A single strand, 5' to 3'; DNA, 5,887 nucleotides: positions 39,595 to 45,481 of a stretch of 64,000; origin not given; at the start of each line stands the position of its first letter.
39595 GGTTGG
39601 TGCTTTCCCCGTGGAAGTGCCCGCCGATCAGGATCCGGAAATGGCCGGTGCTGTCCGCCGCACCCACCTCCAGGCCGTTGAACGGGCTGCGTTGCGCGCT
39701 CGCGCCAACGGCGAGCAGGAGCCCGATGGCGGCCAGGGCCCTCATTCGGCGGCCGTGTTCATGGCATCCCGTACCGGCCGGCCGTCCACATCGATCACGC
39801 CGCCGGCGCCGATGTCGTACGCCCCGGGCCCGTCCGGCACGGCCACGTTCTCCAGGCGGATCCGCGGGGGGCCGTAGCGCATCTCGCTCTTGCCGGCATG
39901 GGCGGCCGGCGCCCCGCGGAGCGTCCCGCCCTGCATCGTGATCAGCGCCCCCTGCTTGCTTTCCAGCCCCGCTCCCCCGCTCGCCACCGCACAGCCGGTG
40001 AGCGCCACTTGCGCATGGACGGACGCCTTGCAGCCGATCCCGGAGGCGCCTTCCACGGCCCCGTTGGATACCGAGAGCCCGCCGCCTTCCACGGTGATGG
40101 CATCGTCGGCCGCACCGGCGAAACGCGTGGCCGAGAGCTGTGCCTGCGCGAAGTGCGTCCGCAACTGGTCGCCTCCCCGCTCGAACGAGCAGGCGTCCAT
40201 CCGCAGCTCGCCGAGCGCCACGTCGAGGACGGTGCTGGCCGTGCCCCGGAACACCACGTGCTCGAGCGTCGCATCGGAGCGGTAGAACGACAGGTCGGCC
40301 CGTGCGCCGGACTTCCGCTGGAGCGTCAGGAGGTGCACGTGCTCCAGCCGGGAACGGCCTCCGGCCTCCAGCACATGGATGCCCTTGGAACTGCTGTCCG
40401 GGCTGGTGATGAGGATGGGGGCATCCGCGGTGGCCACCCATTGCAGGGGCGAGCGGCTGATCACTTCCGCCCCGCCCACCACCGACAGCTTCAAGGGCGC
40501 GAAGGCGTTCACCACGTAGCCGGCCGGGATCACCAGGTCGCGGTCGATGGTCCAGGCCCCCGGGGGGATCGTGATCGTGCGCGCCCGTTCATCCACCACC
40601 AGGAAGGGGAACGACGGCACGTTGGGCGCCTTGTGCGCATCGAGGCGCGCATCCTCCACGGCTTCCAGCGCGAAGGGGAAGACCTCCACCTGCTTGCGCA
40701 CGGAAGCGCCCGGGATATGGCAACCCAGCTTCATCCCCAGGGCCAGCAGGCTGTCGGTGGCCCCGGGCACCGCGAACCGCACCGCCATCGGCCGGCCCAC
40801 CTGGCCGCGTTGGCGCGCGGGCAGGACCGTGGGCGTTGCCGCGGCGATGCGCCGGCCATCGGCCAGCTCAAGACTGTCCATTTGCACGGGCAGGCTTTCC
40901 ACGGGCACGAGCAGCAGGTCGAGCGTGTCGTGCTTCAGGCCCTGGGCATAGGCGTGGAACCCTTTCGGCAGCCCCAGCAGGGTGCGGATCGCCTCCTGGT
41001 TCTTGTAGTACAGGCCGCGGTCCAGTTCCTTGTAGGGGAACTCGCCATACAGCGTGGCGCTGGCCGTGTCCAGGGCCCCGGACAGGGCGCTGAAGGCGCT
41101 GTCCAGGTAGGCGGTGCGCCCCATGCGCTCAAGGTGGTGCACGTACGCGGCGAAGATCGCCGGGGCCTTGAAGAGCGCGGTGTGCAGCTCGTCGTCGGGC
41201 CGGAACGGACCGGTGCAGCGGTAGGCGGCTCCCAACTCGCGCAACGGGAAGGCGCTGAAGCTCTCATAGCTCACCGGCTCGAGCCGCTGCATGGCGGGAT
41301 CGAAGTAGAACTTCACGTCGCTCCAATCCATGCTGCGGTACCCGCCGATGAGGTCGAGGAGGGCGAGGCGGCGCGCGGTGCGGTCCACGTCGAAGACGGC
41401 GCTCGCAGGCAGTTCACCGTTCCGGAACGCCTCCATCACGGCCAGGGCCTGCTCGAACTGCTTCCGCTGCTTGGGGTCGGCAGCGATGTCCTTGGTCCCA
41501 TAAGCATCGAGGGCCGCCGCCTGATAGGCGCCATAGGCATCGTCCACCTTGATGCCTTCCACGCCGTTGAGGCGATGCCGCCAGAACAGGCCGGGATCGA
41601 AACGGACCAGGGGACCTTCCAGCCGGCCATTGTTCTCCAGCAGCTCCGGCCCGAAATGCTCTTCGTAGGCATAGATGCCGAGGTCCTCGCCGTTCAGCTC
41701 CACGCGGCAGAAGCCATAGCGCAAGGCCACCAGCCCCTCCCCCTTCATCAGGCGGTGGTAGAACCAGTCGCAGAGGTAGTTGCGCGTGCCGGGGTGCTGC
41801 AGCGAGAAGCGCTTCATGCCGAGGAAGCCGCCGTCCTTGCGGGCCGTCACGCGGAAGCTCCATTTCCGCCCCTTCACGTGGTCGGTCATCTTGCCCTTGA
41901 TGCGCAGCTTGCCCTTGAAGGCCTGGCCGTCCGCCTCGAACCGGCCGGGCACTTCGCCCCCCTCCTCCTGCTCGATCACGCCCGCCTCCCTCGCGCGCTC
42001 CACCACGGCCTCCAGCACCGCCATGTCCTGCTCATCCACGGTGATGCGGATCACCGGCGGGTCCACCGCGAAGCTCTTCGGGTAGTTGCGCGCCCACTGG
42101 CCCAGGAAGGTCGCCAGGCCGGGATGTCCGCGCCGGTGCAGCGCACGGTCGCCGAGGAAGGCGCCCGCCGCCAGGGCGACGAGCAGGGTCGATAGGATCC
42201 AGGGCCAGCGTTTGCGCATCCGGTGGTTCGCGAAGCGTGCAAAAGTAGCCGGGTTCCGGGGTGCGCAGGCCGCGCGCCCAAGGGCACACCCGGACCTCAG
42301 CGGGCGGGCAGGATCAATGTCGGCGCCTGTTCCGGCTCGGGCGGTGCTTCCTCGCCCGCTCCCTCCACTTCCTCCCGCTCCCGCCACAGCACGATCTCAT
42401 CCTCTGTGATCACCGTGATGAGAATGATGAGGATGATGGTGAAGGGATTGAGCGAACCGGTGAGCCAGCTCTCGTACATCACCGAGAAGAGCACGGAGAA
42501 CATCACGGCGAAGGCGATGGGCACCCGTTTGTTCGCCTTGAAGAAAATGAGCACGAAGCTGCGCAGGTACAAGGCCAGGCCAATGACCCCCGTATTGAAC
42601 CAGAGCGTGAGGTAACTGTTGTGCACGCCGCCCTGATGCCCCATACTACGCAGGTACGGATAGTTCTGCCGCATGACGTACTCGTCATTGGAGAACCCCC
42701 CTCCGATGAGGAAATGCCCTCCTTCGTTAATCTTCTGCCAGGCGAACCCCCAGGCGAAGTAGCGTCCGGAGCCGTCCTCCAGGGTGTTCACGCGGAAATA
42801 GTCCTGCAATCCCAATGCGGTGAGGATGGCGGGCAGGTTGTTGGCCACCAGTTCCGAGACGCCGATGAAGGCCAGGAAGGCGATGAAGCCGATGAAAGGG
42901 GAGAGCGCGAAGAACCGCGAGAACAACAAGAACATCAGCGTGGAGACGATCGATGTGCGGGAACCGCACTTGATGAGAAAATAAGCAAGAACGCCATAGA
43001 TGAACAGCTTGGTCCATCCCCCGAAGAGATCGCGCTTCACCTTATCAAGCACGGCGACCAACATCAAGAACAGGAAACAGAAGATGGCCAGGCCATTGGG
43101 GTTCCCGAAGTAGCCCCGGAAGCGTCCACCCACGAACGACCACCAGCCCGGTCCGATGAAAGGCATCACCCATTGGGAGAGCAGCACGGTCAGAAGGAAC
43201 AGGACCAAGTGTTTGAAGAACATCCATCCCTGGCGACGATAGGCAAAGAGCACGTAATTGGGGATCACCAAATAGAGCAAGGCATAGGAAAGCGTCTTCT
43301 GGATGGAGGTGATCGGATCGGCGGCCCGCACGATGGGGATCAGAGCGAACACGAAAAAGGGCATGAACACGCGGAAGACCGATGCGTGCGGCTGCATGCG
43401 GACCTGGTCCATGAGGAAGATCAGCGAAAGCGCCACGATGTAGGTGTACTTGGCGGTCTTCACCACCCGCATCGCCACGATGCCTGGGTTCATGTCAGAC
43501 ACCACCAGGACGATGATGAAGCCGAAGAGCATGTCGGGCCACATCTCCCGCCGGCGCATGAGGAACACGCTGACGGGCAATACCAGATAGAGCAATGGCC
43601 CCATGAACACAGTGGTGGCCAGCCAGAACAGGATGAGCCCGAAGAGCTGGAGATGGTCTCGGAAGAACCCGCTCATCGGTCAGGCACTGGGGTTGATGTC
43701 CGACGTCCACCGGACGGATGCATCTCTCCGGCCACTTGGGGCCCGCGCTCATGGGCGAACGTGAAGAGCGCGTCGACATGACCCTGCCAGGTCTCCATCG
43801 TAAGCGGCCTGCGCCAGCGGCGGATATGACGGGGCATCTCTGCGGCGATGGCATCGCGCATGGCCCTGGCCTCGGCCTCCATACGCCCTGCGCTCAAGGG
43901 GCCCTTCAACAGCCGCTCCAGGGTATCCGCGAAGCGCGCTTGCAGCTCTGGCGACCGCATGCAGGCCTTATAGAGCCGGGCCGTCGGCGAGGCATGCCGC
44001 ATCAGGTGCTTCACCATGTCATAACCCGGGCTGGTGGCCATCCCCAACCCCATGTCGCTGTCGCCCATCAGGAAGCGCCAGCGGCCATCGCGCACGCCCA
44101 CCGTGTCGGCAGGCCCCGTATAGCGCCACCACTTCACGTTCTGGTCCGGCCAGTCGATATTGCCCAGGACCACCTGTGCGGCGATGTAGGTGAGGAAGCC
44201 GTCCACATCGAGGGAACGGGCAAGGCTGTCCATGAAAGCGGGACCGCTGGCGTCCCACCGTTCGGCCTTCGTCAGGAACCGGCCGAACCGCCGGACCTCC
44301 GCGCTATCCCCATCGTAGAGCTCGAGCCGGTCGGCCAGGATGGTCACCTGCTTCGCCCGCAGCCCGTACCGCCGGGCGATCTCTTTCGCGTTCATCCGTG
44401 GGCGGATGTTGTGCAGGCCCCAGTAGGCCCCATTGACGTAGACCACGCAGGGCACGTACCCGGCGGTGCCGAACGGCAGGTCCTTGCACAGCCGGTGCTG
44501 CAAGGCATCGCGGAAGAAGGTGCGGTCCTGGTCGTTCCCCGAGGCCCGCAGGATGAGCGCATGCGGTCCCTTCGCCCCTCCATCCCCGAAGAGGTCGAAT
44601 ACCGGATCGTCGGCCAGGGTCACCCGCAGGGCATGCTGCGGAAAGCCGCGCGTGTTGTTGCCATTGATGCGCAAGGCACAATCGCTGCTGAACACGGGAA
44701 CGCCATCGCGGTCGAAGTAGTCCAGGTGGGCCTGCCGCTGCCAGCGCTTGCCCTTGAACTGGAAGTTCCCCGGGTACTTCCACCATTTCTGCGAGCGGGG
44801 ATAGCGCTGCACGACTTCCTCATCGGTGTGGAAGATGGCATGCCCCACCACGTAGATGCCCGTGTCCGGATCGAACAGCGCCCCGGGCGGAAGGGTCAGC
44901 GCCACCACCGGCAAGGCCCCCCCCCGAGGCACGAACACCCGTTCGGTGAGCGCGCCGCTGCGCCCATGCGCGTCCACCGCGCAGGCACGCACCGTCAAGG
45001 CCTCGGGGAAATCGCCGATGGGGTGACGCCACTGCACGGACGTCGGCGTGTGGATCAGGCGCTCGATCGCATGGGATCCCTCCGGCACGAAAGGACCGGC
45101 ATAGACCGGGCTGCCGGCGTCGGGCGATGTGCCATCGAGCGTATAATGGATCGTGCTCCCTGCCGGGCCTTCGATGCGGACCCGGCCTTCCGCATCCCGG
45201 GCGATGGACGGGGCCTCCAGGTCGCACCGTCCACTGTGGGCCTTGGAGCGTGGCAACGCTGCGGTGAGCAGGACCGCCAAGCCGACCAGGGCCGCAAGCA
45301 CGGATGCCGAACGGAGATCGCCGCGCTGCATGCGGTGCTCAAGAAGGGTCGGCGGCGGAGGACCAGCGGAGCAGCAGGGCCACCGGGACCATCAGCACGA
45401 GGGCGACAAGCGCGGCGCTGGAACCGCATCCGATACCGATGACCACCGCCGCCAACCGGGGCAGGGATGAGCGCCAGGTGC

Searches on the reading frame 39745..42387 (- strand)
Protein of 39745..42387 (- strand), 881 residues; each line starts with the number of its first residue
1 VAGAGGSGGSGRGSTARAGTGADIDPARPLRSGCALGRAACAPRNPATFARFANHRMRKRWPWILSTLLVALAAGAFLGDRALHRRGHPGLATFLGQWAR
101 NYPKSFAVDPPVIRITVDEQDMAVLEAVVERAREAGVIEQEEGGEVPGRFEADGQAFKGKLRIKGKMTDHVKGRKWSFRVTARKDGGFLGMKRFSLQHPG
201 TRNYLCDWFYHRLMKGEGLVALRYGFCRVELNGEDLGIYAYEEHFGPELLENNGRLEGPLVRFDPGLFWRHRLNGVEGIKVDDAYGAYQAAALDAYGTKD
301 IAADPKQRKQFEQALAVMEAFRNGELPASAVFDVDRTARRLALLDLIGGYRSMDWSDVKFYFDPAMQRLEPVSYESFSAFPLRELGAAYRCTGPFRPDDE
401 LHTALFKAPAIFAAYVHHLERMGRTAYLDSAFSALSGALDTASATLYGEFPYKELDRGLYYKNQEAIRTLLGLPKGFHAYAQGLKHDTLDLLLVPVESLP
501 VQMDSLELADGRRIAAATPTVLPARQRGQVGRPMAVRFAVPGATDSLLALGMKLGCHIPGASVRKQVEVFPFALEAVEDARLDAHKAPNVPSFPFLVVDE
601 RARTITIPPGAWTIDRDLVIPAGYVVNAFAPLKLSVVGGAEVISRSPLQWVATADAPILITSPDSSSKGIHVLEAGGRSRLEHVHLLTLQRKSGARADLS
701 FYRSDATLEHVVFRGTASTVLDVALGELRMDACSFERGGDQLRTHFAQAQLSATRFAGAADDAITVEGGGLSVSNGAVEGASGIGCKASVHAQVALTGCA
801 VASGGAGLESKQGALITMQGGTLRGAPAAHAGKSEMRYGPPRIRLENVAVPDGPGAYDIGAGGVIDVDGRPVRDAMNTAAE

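Call 57: search_protein_families(library=pfam, proteins=[window:39745-42387:-], max_evalue=0.00001)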
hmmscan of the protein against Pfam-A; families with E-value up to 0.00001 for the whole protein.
window:39745-42387:- (881 aa): 1 family
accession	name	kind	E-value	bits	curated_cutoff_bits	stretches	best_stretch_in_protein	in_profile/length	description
PF08757.17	CotH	-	1.5e-07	31.7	23.8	1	161-338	1-174/322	CotH kinase protein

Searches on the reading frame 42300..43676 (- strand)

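Call 57: search_protein_families(library=pfam, proteins=[window:42300-43676:-], max_evalue=0.00001)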
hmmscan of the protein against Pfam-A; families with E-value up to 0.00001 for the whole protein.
window:42300-43676:- (459 aa): 1 family
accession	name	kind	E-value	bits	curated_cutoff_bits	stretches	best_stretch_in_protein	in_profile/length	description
PF04932.20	Wzy_C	-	1.6e-10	41.4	31.7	1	230-371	6-149/149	O-Antigen ligase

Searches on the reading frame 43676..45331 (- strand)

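Call 57: search_protein_families(library=pfam, proteins=[window:43676-45331:-], max_evalue=0.00001)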
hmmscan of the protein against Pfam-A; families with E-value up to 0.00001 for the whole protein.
window:43676-45331:- (552 aa): 3 families
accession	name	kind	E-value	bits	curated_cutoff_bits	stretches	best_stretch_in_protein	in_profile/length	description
PF08757.17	CotH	-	2.4e-39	136.2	23.8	1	220-530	1-319/322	CotH kinase protein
PF13290.12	CHB_HEX_C_1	-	1.7e-08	34.7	22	1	50-127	11-64/67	Chitobiase/beta-hexosaminidase C-terminal domain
PF13287.12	Fn3_assoc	-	5.4e-08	33.3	23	1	54-121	4-47/59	Fn3 associated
